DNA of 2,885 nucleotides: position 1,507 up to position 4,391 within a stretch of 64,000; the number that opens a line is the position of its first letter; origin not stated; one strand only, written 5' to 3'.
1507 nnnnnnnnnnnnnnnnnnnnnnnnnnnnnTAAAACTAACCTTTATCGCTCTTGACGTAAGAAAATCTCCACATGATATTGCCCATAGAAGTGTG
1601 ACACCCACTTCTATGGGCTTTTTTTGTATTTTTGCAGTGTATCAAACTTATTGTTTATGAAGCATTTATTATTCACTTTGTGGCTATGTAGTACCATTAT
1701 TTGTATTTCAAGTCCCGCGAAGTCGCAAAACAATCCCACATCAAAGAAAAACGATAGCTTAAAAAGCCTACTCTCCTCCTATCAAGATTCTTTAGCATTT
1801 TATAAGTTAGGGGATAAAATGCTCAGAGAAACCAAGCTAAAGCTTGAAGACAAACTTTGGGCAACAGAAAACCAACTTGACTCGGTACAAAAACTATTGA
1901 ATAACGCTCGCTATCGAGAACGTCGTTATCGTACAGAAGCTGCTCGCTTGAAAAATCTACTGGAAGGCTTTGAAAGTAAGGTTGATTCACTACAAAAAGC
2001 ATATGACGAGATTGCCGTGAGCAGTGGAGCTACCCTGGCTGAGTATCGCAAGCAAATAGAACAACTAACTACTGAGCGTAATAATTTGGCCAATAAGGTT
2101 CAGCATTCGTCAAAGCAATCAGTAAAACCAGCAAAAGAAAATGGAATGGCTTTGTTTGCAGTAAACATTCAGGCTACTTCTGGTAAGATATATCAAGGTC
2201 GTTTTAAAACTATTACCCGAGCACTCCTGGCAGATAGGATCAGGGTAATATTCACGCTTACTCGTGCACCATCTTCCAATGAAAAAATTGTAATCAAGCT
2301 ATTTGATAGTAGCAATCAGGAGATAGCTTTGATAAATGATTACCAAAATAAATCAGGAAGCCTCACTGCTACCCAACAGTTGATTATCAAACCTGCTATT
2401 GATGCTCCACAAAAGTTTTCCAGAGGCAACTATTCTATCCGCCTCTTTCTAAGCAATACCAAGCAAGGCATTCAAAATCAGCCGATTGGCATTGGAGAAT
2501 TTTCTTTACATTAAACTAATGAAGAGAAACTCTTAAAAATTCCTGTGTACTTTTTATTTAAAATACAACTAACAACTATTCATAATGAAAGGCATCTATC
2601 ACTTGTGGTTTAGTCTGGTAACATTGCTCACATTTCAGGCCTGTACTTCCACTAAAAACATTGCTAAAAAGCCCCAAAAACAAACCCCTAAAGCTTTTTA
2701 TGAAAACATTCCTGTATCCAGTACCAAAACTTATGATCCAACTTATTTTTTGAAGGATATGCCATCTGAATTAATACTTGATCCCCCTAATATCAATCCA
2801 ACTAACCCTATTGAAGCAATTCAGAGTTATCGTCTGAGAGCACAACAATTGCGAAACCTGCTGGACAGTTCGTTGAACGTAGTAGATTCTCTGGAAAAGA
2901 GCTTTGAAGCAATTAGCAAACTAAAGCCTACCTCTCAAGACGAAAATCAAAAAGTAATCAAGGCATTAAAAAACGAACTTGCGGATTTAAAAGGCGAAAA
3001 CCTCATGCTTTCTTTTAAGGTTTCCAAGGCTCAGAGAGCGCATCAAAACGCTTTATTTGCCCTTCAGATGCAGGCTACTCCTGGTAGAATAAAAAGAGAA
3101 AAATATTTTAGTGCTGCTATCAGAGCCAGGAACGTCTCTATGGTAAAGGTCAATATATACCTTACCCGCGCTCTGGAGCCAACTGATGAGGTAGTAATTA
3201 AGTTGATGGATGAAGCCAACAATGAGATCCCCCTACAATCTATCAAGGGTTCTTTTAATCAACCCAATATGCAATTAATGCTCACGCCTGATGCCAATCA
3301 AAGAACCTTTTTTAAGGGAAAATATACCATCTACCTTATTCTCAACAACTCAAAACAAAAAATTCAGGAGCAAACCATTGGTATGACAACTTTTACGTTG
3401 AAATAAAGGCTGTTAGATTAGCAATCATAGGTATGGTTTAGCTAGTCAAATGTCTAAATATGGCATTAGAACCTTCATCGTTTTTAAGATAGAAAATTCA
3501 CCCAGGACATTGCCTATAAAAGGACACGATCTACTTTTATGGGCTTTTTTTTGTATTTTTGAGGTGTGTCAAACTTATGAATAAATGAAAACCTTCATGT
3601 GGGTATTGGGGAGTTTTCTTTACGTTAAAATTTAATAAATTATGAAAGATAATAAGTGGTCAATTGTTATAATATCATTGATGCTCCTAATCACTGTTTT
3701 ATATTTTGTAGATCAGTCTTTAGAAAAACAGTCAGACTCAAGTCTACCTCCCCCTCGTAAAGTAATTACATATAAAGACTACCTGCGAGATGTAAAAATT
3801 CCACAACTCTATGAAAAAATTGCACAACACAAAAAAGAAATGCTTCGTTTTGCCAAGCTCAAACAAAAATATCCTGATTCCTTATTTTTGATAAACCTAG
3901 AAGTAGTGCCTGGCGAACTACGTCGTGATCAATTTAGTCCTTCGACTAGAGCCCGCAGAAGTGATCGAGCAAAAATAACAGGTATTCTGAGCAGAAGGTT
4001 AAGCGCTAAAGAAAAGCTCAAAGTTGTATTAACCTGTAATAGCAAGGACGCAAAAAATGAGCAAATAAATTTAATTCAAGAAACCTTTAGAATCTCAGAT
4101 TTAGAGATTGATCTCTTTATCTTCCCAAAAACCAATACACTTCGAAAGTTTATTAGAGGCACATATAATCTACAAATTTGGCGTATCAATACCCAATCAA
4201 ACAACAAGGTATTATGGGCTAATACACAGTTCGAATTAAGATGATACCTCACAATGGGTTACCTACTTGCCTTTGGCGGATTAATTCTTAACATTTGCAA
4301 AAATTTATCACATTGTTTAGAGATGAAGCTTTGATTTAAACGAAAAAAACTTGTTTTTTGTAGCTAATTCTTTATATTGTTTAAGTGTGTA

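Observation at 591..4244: Tandem array of four membrane-anchored coiled-coil proteins sharing an unrecognised ~110-aa C-terminal domain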

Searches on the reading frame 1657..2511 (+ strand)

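Call 4: search_protein_families(library=pfam, proteins=[window:1657-2511:+], max_evalue=1)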
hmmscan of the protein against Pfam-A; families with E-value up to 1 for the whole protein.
window:1657-2511:+ (285 aa): 25 families
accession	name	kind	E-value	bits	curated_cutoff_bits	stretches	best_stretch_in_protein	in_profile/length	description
PF19220.6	Rod_CreS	-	0.0012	18.4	100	1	54-156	93-194/359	Crescentin, rod domain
PF21623.3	HK_sensor_dom_bact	-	0.0065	16.1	27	1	70-179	21-133/253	Bacterial histidine kinase, sensor domain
PF15905.10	HMMR_N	-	0.0069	16.3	30.1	1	43-153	198-304/330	Hyaluronan mediated motility receptor N-terminal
PF22404.2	ToxT_N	-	0.019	15.7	27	1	32-111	76-153/158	ToxT, N-terminal cupin-like domain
PF05622.17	HOOK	-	0.026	13.7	35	1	28-150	253-375/514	HOOK protein coiled-coil region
PF03961.19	FapA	-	0.059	13.4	31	1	45-156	129-234/272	Flagellar Assembly Protein A beta solenoid domain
PF00836.24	Stathmin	-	0.062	13.7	24.7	1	74-148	44-116/136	Stathmin family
PF18035.6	Bap31_Bap29_C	-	0.074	13.5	30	0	125-152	15-42/52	Bap31/Bap29 cytoplasmic coiled-coil domain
PF23446.1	LysM1_NFP_LYK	-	0.13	13.6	36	1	211-244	20-53/60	NFP/LYK LysM1 domain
PF25014.1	NET2A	-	0.13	12.5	33.1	1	54-111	177-234/235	NET2A-like domain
PF06013.18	WXG100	-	0.17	12.6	27.3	1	90-153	15-79/86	Proteins of 100 residues with WXG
PF05531.17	NPV_P10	-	0.2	12.6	29.8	0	106-150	17-60/75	Nucleopolyhedrovirus P10 protein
PF13747.11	DUF4164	-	0.24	12.3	27.2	1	97-151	5-58/89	Domain of unknown function (DUF4164)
PF20175.3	Tra1_central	-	0.26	10.4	27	1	63-228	131-295/585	Tra1 HEAT repeat central region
PF04716.19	ETC_C1_NDUFA5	-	0.36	11.1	27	1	128-148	30-50/67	ETC complex I subunit conserved region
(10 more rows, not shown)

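Call 5: search_protein_families(library=ncbifam, proteins=[window:1657-2511:+], max_evalue=1)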
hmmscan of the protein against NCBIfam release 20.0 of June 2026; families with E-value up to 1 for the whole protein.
window:1657-2511:+ (285 aa): 10 families
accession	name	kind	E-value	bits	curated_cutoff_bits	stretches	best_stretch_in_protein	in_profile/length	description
NF045487.1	ASRP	equivalog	0.00025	19.8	300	1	57-148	389-476/593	archaea-specific SMC-related protein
NF007647.0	PRK10318.1-4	equivalog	0.0012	18.8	159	1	9-83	7-79/130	hypothetical protein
TIGR02168.1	SMC_prok_B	equivalog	0.0015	16.3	567.35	1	28-155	286-416/1181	chromosome segregation protein SMC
TIGR02169.1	SMC_prok_A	equivalog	0.0019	15.9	729.4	1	32-154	297-418/1165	chromosome segregation protein SMC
TIGR04211.1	SH3_and_anchor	equivalog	0.033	13.8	65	1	62-167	63-167/198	TIGR04211 family SH3 domain-containing protein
NF006543.0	PRK09039.1-2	equivalog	0.052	13.3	305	1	30-155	54-175/350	peptidoglycan -binding protein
NF010723.1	PRK14125.1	equivalog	0.081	12.9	60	0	111-139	27-56/87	cell division suppressor protein YneA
TIGR02473.1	flagell_FliJ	equivalog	0.091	13.2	50.45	1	76-154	3-90/141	flagellar export protein FliJ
NF038291.1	rep_pAB02_ORF2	subfamily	0.47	10.8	85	1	64-155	66-158/172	plasmid replication DNA-binding protein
NF010725.0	PRK14127.1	equivalog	0.94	9.9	91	0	129-160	43-74/111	cell division regulator GpsB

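Call 62: search_protein_families(library=padloc, proteins=[window:1657-2511:+], max_evalue=0.01)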
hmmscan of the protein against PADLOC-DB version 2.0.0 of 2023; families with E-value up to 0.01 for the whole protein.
window:1657-2511:+ (285 aa): 1 family
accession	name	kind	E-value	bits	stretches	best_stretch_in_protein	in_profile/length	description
PDLC00580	JetC3|JetC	-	0.00041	16.7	1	20-160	253-389/1068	DUF3584 domain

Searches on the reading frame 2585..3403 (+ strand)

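Call 4: search_protein_families(library=pfam, proteins=[window:2585-3403:+], max_evalue=1)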
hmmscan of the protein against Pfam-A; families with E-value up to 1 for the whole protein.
window:2585-3403:+ (273 aa): 3 families
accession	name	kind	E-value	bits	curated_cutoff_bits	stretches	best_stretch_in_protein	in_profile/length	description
PF11735.13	CAP59_mtransfer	-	0.11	12.5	28.8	1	88-188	14-105/242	Cryptococcal mannosyltransferase 1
PF13729.12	TraF_2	-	0.13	11.9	25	1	94-156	33-87/264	F plasmid transfer operon, TraF, protein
PF13864.11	Enkurin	-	0.25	12.3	23.6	1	105-150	26-66/92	Calmodulin-binding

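Call 5: search_protein_families(library=ncbifam, proteins=[window:2585-3403:+], max_evalue=1)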
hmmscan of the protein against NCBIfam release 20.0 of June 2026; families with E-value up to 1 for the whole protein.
window:2585-3403:+ (273 aa): 1 family
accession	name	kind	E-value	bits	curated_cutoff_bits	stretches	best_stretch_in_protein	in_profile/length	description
TIGR00012.1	L29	equivalog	0.23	11.5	22.6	1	116-142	5-31/56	50S ribosomal protein L29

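Call 62: search_protein_families(library=padloc, proteins=[window:2585-3403:+], max_evalue=0.01)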
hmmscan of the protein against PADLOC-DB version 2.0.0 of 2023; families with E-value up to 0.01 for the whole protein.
window:2585-3403:+ (273 aa): 0 families

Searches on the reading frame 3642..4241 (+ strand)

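Call 4: search_protein_families(library=pfam, proteins=[window:3642-4241:+], max_evalue=1)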
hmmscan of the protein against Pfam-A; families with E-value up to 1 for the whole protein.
window:3642-4241:+ (200 aa): 1 family
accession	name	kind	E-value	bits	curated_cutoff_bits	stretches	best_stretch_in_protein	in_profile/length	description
PF12583.14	TPPII_C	-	0.02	15.8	27.7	1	39-82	9-50/69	Tripeptidyl peptidase II, C-terminal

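Call 5: search_protein_families(library=ncbifam, proteins=[window:3642-4241:+], max_evalue=1)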
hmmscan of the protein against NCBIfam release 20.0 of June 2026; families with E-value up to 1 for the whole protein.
window:3642-4241:+ (200 aa): 1 family
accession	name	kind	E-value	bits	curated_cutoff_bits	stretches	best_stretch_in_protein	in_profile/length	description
NF052585.1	SucGlutTfsCaiB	equivalog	0.088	11.4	750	1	96-150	279-333/394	succinate--glutarate CoA-transferase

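Call 62: search_protein_families(library=padloc, proteins=[window:3642-4241:+], max_evalue=0.01)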
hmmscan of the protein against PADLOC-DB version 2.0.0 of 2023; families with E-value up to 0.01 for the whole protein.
window:3642-4241:+ (200 aa): 0 families
